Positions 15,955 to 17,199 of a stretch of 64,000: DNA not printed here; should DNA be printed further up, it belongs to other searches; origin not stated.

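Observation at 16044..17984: AT-rich three-gene cassette (small helical protein, XRE HTH, compact SIR2-like protein): candidate undescribed NADase defence or toxin module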

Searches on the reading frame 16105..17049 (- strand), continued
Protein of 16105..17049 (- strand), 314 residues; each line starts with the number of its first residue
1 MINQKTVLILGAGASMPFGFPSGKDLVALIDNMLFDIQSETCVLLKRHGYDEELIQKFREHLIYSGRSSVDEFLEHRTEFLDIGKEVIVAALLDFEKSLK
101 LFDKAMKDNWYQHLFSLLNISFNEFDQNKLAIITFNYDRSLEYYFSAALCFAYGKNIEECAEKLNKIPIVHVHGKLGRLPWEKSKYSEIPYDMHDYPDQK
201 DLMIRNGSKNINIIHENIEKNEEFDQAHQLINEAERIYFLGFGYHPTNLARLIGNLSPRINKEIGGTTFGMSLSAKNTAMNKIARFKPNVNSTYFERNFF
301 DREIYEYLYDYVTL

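Call 25: fold_search(model_id=the predicted structure, library=pdb)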
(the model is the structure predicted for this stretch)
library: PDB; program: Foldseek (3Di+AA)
matches with E <= 10: 451; with E <= 0.001: 18
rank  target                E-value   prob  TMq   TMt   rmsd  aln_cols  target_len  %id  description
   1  8sub_D                8.4e-06  1.00  0.47  0.38   9.1       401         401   15  E. coli SIR2-HerA complex (dodecamer SIR2 pentamer HerA) (released 2023-12-27)
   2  8sub_K                1.9e-05  1.00  0.41  0.34   9.8       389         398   15  E. coli SIR2-HerA complex (dodecamer SIR2 pentamer HerA) (released 2023-12-27)
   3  8sub_B                2.1e-05  1.00  0.42  0.34   9.1       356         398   15  E. coli SIR2-HerA complex (dodecamer SIR2 pentamer HerA) (released 2023-12-27)
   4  8sub_A                2.7e-05  1.00  0.42  0.34   9.8       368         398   15  E. coli SIR2-HerA complex (dodecamer SIR2 pentamer HerA) (released 2023-12-27)
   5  8sub_I                3.5e-05  1.00  0.45  0.38   9.0       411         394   13  E. coli SIR2-HerA complex (dodecamer SIR2 pentamer HerA) (released 2023-12-27)
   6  8su9_D                4.9e-05  1.00  0.49  0.40  10.3       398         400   16  E. coli SIR2-HerA complex (hexamer HerA bound with dodecamer Sir2) (released 2024-03-27)
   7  8j4u_G                5.7e-05  1.00  0.45  0.38   9.1       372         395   16  Structure of HerA-Sir2 complex from Escherichia coli Nezha system (released 2024-01-03)
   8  8sub_E                6.7e-05  1.00  0.49  0.40   9.2       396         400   14  E. coli SIR2-HerA complex (dodecamer SIR2 pentamer HerA) (released 2023-12-27)
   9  8sub_F                8.7e-05  1.00  0.42  0.35   9.9       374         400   14  E. coli SIR2-HerA complex (dodecamer SIR2 pentamer HerA) (released 2023-12-27)
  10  8uae_B                9.2e-05  1.00  0.47  0.40   8.7       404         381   15  E. coli Sir2_HerA complex (12:6) with ATPgamaS (released 2023-12-27)
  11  8suw_F                9.7e-05  1.00  0.44  0.37   9.9       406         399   16  E. coli SIR2-HerA complex (dodecamer SIR2 bound 4 protomers of HerA) (released 2024-03-27)
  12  8suw_B                1.0e-04  1.00  0.48  0.40  10.5       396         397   15  E. coli SIR2-HerA complex (dodecamer SIR2 bound 4 protomers of HerA) (released 2024-03-27)
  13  8uae_F                2.5e-04  1.00  0.47  0.41  11.2       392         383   14  E. coli Sir2_HerA complex (12:6) with ATPgamaS (released 2023-12-27)
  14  8sub_J                3.0e-04  1.00  0.49  0.40   8.5       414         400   15  E. coli SIR2-HerA complex (dodecamer SIR2 pentamer HerA) (released 2023-12-27)
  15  8sub_G                3.5e-04  1.00  0.44  0.37   9.3       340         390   17  E. coli SIR2-HerA complex (dodecamer SIR2 pentamer HerA) (released 2023-12-27)
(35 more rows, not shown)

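Call 42: search_protein_families(library=pfam, alignment_id=A2, max_evalue=0.001)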
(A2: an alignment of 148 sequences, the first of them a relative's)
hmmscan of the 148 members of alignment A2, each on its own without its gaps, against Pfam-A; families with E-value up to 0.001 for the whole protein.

A. member 1, L001:5018-5869:- (283 aa): 1 family
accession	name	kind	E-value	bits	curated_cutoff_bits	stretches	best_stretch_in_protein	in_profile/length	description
PF16872.10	putAbiC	-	2e-26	92.7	22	1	186-261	1-78/80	Putative phage abortive infection protein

B. families by the number of members that match (of 148 scanned): 184 families (the first 25 are shown)
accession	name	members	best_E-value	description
PF02384.22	N6_Mtase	3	6.1e-83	N-6 DNA Methylase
PF07669.17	Eco57I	3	4.4e-50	Eco57I restriction-modification methylase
PF13676.11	TIR_2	3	2e-15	TIR domain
PF01381.28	HTH_3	3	2.1e-11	Helix-turn-helix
PF01170.24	UPF0020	3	3.5e-07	RMKL-like, methyltransferase domain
PF05014.21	Nuc_deoxyrib_tr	3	2.4e-05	Nucleoside 2-deoxyribosyltransferase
PF14903.11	WG_beta_rep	2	6e-90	WG containing repeat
PF00005.33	ABC_tran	2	2.1e-46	ABC transporter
PF08867.16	FRG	2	8.2e-24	FRG domain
PF13473.12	Cupredoxin_1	2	7.3e-22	Cupredoxin-like domain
PF13304.12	AAA_21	2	5.9e-19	AAA domain, putative AbiEii toxin, Type IV TA system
PF01541.30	GIY-YIG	2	1.7e-15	GIY-YIG catalytic domain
PF20473.4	MmeI_Mtase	2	7.4e-15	MmeI, DNA-methyltransferase domain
PF13560.12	HTH_31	2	4.2e-08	Helix-turn-helix domain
PF01582.25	TIR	2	2.3e-07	TIR domain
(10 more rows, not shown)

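Call 43: search_protein_families(library=padloc, alignment_id=A2, max_evalue=0.00001)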
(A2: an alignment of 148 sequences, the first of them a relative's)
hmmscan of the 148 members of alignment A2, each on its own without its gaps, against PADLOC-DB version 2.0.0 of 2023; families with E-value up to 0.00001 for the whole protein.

A. member 1, L001:5018-5869:- (283 aa): 1 family
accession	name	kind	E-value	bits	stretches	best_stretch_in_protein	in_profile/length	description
PDLC02351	AbiP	-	1.5e-20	72.2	1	100-252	23-174/223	AbiP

B. families by the number of members that match (of 148 scanned): 240 families (the first 25 are shown)
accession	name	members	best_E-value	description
PDLC03026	MTase_I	3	2.6e-79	Type I methyltransferase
PDLC04134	mad2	3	2.2e-61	mads_2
PDLC03630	REase_MTase_IIG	3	8.9e-27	Type IIG restriction enzyme-methyltransferase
PDLC03338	MTase_II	3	1.1e-15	Type II methyltransferase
PDLC03025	MTase_I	2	2.2e-237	Type I methyltransferase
PDLC03021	MTase_I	2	1.4e-191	Type I methyltransferase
PDLC03335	MTase_II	2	1.5e-79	Type II methyltransferase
PDLC04135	mad3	2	1.2e-55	mads_3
PDLC04938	PDC-S15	2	4.9e-46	-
PDLC04936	PDC-S15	2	2.5e-39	-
PDLC04933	PDC-S15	2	3.9e-37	-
PDLC04937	PDC-S15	2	4.8e-35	-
PDLC03226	MTase_II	2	3.7e-34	Type II methyltransferase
PDLC03248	MTase_II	2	3.4e-31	Type II methyltransferase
PDLC03018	MTase_I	2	1.1e-25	Type I methyltransferase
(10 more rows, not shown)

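Call 72: search_solved_structures(query=A1, max_evalue=1, show_alignments=4)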
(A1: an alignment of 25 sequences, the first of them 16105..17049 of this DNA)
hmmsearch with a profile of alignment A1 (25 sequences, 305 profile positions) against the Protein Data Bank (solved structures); distinct sequences matched with E-value up to 1: 7.
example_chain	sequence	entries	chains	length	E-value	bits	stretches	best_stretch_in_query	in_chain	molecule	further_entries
8zsf_D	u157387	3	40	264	0.013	17.8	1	5-35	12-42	Sir2 family NAD-dependent protein deacetylase | KomC, SIR2 domain protein, NADase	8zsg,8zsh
7uxt_B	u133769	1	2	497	0.03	16.6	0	133-162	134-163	USG protein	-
8zsi_E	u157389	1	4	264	0.034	16.4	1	5-35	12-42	Sir2 family NAD-dependent protein deacetylase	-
9xvc_H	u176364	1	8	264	0.09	15.1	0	5-35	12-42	KomC(H146N), a SIR2-domain NADase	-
2ebh_X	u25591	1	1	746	0.49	12.6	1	48-99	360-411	Dermonecrotic toxin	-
2ec5_A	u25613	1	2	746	0.49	12.6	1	48-99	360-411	Dermonecrotic toxin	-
2ebf_X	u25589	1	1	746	0.49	12.6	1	48-99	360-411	Dermonecrotic toxin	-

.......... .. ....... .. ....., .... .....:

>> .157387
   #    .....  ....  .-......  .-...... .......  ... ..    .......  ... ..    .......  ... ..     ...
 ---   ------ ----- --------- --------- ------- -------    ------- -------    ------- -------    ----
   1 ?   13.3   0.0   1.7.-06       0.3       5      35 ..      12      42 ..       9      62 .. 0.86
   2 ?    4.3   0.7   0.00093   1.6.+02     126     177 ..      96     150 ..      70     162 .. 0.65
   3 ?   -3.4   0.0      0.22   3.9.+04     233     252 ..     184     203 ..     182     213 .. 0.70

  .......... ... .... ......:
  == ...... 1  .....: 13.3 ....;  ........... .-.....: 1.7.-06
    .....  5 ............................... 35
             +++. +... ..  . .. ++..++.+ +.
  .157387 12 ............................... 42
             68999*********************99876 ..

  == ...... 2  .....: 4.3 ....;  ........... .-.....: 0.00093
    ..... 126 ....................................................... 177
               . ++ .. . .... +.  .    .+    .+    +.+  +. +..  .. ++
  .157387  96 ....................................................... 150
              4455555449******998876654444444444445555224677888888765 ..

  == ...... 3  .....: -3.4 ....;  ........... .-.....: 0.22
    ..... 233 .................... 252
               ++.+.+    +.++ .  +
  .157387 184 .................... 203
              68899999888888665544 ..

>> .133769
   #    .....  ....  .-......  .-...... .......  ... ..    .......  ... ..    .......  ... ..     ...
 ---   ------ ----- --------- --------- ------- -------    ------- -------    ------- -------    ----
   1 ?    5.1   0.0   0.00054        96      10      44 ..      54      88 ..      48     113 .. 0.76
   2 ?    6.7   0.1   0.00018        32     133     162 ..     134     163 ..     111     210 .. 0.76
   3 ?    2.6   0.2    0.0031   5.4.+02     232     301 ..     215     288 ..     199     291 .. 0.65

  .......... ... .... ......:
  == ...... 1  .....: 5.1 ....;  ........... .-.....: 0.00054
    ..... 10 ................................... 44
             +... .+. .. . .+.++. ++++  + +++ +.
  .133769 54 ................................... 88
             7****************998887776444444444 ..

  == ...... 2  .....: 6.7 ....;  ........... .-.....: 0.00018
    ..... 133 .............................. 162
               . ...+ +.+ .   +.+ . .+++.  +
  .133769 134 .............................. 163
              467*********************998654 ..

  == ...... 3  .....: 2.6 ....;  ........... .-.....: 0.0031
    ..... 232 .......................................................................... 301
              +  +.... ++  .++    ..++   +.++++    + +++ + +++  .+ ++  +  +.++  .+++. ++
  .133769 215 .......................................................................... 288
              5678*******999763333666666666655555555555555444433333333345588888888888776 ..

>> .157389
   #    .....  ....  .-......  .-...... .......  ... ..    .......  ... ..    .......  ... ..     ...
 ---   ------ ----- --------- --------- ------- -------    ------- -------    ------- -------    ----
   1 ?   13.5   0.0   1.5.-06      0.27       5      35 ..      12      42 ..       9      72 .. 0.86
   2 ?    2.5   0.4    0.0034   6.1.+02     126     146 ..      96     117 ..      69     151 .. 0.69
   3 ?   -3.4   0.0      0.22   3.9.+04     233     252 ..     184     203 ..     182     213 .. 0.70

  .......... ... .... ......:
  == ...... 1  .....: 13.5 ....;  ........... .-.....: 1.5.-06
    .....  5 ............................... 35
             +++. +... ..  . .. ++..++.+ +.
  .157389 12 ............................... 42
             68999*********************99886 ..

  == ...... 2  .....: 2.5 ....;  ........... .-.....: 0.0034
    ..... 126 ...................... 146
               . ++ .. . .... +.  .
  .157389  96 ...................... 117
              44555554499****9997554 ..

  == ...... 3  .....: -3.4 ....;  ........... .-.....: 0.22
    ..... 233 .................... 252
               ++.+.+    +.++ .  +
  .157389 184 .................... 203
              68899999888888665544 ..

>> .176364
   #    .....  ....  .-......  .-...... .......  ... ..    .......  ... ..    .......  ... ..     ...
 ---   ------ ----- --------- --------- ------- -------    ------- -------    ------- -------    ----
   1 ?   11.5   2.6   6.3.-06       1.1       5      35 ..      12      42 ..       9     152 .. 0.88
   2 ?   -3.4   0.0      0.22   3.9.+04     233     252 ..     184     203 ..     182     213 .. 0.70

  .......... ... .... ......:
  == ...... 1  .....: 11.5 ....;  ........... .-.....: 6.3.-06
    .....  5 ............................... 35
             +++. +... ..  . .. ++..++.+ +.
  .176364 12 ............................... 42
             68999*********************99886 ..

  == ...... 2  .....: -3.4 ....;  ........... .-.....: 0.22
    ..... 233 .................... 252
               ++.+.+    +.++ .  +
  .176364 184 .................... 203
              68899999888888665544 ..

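Call 79: find_related_loci(query=A1, collection=viral_contigs, flank=4000)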
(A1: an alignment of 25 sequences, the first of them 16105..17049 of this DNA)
Query A1 (314 aa) in viral_contigs; peptide patterns used: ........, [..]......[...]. (x = any residue, [..] = any of these).
56 stretches matched a pattern; 10 encode a relative of the query (tblastn E <= 1e-3); 10 distinct loci.
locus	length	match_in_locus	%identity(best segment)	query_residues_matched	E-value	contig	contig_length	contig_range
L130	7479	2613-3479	32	1-284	1e-42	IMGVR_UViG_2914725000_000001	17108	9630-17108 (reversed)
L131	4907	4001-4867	32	1-293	8e-35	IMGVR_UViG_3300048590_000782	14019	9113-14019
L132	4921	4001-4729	35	1-252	7e-35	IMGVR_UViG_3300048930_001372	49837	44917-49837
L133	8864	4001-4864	33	1-284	4e-43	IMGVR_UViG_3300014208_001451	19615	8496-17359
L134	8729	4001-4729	35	5-252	3e-33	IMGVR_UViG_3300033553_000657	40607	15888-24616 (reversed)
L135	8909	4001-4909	30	1-298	1e-28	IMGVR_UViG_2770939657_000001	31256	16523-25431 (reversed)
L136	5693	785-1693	30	1-298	1e-28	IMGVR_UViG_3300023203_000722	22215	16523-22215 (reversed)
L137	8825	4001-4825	30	1-272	1e-26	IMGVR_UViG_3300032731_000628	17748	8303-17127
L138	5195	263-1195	24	4-272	1e-16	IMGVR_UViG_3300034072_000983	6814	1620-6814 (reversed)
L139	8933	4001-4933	23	4-272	4e-16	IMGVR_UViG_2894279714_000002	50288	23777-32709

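Call 80: search_dna_similar(query=window:16105-17049:-, collection=plasmids, mode=protein, max_rows=15)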
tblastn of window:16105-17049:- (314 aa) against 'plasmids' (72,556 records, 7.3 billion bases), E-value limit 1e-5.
Records with a match: 13; places in all: 13; records where one place covers at least 80% of the query: 12.
Best place of each record, by identity: <60% 13.
By first word of the organism name: Agrobacterium 10; Rhizobium 3.
By predicted mobility (MOB-suite, as given by PLSDB): conjugative 10; mobilizable 2; non-mobilizable 1.
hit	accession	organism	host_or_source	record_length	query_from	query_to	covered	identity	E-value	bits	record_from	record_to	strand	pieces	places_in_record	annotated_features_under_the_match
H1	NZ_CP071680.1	Rhizobium ruizarguesonis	lentil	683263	1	314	100%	24.6%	5e-15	83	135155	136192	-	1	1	SIR2 family protein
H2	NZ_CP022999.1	Rhizobium sp. 11515TR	Cell culture,agricultural soil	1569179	1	284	90%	25.8%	3e-7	59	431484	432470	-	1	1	none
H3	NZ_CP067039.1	Agrobacterium fabrum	-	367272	4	283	89%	25.7%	2e-10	69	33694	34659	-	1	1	hypothetical protein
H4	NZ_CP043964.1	Agrobacterium fabrum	Prosopis cineraria,pure bacterial ...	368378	4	283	89%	25.7%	2e-10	69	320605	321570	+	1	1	hypothetical protein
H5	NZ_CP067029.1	Agrobacterium fabrum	-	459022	4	283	89%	25.7%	2e-10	69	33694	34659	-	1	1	hypothetical protein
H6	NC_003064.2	Agrobacterium fabrum str. C58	-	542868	4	283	89%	25.7%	2e-10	69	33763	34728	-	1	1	hypothetical protein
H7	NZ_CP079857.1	Agrobacterium fabrum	-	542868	4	283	89%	25.7%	2e-10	69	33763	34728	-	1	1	hypothetical protein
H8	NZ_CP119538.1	Agrobacterium fabrum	-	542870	4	283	89%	25.7%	2e-10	69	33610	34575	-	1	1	hypothetical protein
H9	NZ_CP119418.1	Agrobacterium fabrum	-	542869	4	283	89%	25.7%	2e-10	69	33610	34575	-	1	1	hypothetical protein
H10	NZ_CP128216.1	Agrobacterium fabrum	whole organism,plant root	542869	4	283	89%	25.7%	2e-10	69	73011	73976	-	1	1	hypothetical protein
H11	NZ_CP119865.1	Agrobacterium fabrum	-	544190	4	283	89%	25.7%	2e-10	69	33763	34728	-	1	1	hypothetical protein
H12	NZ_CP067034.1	Agrobacterium fabrum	-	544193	4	283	89%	25.7%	2e-10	69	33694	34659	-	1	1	hypothetical protein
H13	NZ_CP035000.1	Rhizobium acidisoli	Phaseolus vulgaris,root nodule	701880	1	249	79%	25.7%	2e-7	60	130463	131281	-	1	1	SIR2 family protein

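Call 81: search_dna_similar(query=window:16105-17049:-, collection=phages, mode=protein, max_rows=10)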
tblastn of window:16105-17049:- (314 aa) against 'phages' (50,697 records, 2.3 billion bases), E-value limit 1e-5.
No match.

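Call 82: get_annotated_region(hit=H6, flank=5000)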
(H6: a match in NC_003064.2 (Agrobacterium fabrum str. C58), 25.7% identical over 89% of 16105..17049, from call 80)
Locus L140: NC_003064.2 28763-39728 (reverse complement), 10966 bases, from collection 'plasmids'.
description: Agrobacterium fabrum str. C58 plasmid At, complete sequence
organism: Agrobacterium fabrum str. C58 (NCBI taxid 176299)
taxonomy: Bacteria; Pseudomonadota; Alphaproteobacteria; Hyphomicrobiales; Rhizobiaceae; Agrobacterium; Agrobacterium fabrum; Agrobacterium fabrum str. C58
host: -; source: -; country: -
typing (MOB-suite, as given by PLSDB): conjugative; relaxase MOBQ; mating-pair formation MPF_T
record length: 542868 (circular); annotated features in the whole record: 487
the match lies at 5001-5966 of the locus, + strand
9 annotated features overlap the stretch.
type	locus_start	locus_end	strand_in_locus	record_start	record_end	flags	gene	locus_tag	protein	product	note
CDS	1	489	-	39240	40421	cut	-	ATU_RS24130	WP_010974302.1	Fic family protein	-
CDS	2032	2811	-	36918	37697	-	-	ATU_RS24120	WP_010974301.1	hypothetical protein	-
CDS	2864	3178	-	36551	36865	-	-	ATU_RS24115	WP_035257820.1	DUF6804 family protein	-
CDS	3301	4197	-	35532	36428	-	-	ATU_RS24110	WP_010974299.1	hypothetical protein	-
CDS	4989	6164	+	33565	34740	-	-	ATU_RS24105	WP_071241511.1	hypothetical protein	-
CDS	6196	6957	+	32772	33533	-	-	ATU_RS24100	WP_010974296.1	hypothetical protein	-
CDS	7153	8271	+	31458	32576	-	-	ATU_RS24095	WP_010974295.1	restriction endonuclease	-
CDS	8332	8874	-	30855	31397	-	-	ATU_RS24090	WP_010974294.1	hypothetical protein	-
CDS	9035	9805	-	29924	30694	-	-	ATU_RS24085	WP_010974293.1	hypothetical protein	-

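Call 83: get_annotated_region(hit=H1, flank=5000)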
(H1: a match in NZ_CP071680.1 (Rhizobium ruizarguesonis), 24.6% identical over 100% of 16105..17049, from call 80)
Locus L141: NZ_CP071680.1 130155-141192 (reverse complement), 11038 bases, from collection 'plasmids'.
description: Rhizobium ruizarguesonis strain NZLR24 plasmid p2, complete sequence
organism: Rhizobium ruizarguesonis (NCBI taxid 2081791)
taxonomy: Bacteria; Pseudomonadota; Alphaproteobacteria; Hyphomicrobiales; Rhizobiaceae; Rhizobium; Rhizobium ruizarguesonis
host: -; source: lentil; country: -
typing (MOB-suite, as given by PLSDB): mobilizable; relaxase MOBQ
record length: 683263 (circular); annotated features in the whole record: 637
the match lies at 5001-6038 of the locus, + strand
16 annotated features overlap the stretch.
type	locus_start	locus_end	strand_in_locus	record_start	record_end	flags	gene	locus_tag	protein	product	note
CDS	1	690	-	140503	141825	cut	-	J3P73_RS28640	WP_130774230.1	HipA domain-containing protein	-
CDS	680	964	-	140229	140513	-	-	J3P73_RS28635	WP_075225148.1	helix-turn-helix domain-containing protein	-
CDS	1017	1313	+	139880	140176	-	-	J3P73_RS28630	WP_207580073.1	hypothetical protein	-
CDS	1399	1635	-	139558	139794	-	-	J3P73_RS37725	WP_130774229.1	hypothetical protein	-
CDS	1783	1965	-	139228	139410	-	-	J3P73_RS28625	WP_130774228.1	DUF3606 domain-containing protein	-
CDS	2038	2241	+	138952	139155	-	-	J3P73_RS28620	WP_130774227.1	hypothetical protein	-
CDS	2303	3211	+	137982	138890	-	-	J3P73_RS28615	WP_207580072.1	Ku protein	GO:0006303 - double-strand break repair via nonhomologous end joining [Evidence IEA]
CDS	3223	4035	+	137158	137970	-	-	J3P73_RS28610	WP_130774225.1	Ku protein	GO:0006303 - double-strand break repair via nonhomologous end joining [Evidence IEA]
CDS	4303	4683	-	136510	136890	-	-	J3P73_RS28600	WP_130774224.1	terminase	-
CDS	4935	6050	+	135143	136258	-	-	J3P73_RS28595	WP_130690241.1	SIR2 family protein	-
CDS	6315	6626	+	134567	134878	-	-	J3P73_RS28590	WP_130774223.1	hypothetical protein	-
CDS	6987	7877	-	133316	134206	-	-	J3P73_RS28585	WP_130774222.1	LysR family transcriptional regulator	GO:0006355 - regulation of DNA-templated transcription [Evidence IEA]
CDS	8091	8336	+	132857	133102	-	-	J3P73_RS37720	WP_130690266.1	helix-turn-helix domain-containing protein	-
CDS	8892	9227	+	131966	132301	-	-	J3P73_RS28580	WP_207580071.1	hypothetical protein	-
CDS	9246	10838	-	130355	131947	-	-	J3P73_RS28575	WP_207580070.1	IS66 family transposase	-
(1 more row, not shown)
